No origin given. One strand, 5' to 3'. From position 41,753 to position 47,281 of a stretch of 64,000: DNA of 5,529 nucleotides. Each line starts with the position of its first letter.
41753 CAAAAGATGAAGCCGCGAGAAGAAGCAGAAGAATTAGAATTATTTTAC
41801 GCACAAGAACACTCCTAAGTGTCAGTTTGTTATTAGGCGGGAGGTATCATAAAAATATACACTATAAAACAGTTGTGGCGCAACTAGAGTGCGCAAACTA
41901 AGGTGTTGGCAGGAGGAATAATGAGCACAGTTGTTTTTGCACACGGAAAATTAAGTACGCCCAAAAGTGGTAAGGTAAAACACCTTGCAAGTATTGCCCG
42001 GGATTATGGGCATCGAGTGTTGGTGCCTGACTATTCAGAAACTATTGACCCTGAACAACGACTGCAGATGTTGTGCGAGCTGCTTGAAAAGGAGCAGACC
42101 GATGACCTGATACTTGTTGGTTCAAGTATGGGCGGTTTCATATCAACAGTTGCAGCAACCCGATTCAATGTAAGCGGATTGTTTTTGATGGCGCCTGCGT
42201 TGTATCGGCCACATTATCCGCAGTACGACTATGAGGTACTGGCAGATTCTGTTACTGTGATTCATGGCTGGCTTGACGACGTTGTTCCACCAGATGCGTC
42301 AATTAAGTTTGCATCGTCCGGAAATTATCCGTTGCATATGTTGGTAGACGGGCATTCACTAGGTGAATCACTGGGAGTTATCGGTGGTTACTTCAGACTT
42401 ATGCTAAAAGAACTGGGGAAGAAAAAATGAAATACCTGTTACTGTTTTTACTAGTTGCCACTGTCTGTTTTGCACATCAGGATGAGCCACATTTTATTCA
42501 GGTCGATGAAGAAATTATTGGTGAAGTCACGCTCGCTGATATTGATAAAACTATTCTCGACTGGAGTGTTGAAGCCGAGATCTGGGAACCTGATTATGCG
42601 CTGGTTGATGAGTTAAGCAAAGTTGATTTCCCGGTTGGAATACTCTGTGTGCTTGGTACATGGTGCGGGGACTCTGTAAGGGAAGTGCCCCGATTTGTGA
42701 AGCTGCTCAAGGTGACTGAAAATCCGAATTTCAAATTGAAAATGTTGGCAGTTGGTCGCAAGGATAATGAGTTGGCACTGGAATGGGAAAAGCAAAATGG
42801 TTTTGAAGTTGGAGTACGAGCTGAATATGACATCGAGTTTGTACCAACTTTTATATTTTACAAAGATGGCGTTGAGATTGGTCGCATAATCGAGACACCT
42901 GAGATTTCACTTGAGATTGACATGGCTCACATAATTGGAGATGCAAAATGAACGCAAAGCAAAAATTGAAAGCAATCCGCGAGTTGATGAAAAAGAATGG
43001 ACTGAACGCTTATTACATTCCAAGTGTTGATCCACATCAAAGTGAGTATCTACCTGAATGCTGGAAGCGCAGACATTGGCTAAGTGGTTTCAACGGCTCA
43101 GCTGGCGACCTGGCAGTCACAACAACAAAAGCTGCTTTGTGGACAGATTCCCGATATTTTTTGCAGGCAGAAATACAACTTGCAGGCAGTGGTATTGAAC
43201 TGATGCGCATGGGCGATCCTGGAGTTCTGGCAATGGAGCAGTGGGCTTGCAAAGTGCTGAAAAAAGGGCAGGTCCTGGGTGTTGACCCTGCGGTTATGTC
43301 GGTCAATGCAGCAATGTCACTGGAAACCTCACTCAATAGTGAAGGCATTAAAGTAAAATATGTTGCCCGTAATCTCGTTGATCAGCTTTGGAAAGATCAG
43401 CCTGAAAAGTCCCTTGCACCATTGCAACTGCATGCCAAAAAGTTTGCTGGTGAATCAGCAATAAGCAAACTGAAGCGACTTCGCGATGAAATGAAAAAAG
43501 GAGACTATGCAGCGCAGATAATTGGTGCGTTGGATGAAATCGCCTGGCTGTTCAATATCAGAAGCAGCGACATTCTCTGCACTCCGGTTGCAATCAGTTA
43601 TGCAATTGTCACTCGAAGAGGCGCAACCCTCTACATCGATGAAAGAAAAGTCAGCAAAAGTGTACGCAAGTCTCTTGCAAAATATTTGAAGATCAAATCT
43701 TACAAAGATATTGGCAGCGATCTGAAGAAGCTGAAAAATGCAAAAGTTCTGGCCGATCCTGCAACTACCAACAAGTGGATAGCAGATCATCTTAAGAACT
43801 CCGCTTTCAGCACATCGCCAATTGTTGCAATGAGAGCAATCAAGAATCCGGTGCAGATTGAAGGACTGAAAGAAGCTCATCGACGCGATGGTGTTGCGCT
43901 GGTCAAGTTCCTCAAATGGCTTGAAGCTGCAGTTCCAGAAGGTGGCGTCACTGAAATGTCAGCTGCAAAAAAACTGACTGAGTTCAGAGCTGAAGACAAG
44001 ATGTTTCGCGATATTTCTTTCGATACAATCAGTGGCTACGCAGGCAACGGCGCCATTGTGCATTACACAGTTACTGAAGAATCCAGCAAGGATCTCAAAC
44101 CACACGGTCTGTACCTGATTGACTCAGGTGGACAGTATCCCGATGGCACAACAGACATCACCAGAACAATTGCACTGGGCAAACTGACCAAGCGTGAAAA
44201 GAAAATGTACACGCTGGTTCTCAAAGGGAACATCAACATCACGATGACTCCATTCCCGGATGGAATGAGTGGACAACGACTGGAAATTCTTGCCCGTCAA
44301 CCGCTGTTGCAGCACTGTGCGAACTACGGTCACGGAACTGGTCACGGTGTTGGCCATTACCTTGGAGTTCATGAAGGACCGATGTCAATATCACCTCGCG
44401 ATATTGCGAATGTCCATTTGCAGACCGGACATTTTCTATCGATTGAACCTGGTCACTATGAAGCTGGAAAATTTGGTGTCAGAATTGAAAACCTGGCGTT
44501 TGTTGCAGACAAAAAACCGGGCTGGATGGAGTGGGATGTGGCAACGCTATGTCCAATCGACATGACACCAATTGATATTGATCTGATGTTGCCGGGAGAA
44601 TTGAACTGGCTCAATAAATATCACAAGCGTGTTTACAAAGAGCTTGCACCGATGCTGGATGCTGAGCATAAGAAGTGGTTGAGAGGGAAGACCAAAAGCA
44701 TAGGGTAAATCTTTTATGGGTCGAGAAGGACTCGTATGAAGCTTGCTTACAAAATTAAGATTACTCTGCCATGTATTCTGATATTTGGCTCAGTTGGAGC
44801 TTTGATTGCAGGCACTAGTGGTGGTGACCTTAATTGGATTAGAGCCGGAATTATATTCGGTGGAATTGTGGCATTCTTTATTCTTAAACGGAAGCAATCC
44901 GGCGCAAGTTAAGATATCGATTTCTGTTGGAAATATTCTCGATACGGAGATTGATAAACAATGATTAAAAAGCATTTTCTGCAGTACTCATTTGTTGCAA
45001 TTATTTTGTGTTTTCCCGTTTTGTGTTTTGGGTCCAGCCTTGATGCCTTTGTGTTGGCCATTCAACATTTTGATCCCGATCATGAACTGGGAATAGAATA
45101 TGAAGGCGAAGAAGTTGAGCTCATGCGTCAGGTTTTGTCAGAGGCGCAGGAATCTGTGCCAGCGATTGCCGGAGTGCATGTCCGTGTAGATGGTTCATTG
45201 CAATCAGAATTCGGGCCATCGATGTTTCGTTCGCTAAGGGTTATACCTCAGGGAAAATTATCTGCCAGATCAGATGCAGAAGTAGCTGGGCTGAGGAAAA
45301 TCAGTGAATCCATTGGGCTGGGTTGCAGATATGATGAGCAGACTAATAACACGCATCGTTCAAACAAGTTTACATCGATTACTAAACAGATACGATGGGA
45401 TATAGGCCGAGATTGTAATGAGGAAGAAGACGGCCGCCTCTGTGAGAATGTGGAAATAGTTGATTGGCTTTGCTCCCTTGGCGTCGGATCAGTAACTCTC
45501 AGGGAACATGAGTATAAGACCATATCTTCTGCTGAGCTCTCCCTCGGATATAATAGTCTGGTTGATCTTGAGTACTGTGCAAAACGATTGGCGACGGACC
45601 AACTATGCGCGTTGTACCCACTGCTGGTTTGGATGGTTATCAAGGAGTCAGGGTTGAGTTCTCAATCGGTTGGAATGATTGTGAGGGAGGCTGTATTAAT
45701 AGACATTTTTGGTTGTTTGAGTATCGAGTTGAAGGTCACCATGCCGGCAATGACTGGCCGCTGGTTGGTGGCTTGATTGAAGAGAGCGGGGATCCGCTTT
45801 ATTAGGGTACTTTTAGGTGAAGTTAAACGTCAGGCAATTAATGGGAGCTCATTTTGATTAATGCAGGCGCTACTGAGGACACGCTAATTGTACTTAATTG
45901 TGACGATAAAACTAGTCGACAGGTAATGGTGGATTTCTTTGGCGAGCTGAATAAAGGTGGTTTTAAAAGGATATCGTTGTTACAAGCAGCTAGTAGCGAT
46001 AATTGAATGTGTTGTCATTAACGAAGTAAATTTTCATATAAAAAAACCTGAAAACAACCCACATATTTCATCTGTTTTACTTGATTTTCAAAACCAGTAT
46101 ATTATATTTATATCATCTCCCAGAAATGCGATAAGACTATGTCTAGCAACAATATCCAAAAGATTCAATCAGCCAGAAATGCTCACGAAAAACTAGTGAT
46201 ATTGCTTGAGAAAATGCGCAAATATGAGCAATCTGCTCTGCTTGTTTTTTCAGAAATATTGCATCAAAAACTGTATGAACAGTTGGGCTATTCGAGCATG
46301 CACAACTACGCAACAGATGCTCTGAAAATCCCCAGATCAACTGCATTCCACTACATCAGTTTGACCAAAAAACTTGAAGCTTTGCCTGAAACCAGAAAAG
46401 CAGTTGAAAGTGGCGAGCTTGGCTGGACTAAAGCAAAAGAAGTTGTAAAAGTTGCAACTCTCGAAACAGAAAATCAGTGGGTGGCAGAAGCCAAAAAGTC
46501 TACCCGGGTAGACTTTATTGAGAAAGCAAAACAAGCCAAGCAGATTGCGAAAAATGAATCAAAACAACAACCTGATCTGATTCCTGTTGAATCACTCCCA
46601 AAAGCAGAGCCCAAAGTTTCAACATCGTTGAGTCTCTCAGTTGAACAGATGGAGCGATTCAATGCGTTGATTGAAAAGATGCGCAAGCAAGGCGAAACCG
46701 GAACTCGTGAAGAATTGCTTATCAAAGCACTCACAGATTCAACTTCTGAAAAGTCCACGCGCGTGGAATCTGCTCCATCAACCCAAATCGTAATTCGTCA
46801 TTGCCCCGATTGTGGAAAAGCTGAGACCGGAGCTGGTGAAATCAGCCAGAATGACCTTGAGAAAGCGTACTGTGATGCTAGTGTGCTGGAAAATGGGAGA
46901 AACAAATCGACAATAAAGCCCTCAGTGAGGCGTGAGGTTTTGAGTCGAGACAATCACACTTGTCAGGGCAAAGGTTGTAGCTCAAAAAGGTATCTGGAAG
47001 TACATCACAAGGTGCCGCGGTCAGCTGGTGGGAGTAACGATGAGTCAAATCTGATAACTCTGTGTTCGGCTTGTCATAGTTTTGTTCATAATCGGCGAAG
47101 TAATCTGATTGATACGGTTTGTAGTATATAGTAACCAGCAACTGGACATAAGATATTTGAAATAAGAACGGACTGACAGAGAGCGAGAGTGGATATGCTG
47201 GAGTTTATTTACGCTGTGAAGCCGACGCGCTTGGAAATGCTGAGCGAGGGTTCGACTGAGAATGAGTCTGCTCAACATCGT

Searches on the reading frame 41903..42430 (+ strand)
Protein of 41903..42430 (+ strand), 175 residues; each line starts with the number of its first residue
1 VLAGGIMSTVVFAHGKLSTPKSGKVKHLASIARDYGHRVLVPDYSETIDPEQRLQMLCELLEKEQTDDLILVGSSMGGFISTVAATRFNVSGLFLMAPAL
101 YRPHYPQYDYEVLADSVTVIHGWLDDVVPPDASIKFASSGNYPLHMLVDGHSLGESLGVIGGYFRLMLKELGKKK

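Call 32: search_protein_families(library=pfam, proteins=[window:41903-42430:+], max_evalue=0.0001)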
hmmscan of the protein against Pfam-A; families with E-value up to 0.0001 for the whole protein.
window:41903-42430:+ (175 aa): 3 families
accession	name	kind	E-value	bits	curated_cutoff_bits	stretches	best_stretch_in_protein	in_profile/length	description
PF05728.18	UPF0227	-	1.4e-08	35.3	21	1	10-101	2-92/187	Uncharacterised protein family (UPF0227)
PF12146.15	Hydrolase_4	-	5.5e-07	29.6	27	1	36-105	47-116/239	Serine aminopeptidase, S33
PF12697.13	Abhydrolase_6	-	4e-05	24.8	26.3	1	10-118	1-106/217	Alpha/beta hydrolase family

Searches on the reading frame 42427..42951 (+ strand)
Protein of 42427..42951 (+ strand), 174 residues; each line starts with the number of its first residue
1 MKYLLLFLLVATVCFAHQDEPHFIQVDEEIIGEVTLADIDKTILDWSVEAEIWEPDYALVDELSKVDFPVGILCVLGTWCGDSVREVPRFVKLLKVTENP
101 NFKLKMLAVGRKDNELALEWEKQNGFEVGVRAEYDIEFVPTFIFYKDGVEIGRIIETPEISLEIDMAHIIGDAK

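Call 32: search_protein_families(library=pfam, proteins=[window:42427-42951:+], max_evalue=0.0001)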
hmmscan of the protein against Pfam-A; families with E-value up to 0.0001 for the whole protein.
window:42427-42951:+ (174 aa): 1 family
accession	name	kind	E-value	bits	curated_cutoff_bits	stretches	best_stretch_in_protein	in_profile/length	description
PF14595.12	Thioredoxin_9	-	3.7e-05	24.1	25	0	60-160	33-120/129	Thioredoxin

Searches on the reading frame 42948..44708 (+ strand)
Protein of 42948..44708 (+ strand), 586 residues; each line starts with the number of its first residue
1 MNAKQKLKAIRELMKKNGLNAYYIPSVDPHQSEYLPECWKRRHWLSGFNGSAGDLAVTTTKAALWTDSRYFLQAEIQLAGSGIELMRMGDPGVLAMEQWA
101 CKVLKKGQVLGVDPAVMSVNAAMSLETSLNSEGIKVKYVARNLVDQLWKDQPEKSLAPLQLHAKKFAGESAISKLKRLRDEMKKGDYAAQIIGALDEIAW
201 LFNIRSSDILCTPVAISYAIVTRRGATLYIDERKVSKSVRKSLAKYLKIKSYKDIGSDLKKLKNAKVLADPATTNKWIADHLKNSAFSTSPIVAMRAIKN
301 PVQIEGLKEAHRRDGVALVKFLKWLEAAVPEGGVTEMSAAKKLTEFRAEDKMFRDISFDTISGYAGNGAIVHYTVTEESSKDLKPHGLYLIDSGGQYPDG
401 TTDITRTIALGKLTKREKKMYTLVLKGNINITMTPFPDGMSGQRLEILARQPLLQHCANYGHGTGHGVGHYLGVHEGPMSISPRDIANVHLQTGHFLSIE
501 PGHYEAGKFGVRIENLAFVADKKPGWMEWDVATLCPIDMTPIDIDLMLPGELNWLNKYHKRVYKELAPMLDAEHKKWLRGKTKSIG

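Call 32: search_protein_families(library=pfam, proteins=[window:42948-44708:+], max_evalue=0.0001)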
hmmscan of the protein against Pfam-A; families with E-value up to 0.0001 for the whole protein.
window:42948-44708:+ (586 aa): 4 families
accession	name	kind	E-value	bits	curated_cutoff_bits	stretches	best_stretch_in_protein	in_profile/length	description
PF16189.11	Creatinase_N_2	-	7.8e-47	159.7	29.7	1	150-302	1-160/161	Creatinase/Prolidase N-terminal domain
PF00557.29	Peptidase_M24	-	5.2e-44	150.9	23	1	305-519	1-206/208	Metallopeptidase family M24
PF16188.10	Peptidase_M24_C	-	1.2e-19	70.4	28.9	1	526-585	2-63/63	C-terminal region of peptidase_M24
PF01321.24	Creatinase_N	-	6.6e-16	59.4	22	1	7-136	2-118/128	Creatinase/Prolidase N-terminal domain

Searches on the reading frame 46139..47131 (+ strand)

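Call 33: search_protein_families(library=pfam, proteins=[window:46139-47131:+], max_evalue=0.0001)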
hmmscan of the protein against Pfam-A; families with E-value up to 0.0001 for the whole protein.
window:46139-47131:+ (330 aa): 2 families
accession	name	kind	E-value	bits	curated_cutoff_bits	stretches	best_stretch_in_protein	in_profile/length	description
PF01844.29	HNH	-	7.2e-12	45.7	21.4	1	279-319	3-47/47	HNH endonuclease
PF14279.12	HNH_5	-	4.4e-05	23.8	27.5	0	285-318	12-45/56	HNH endonuclease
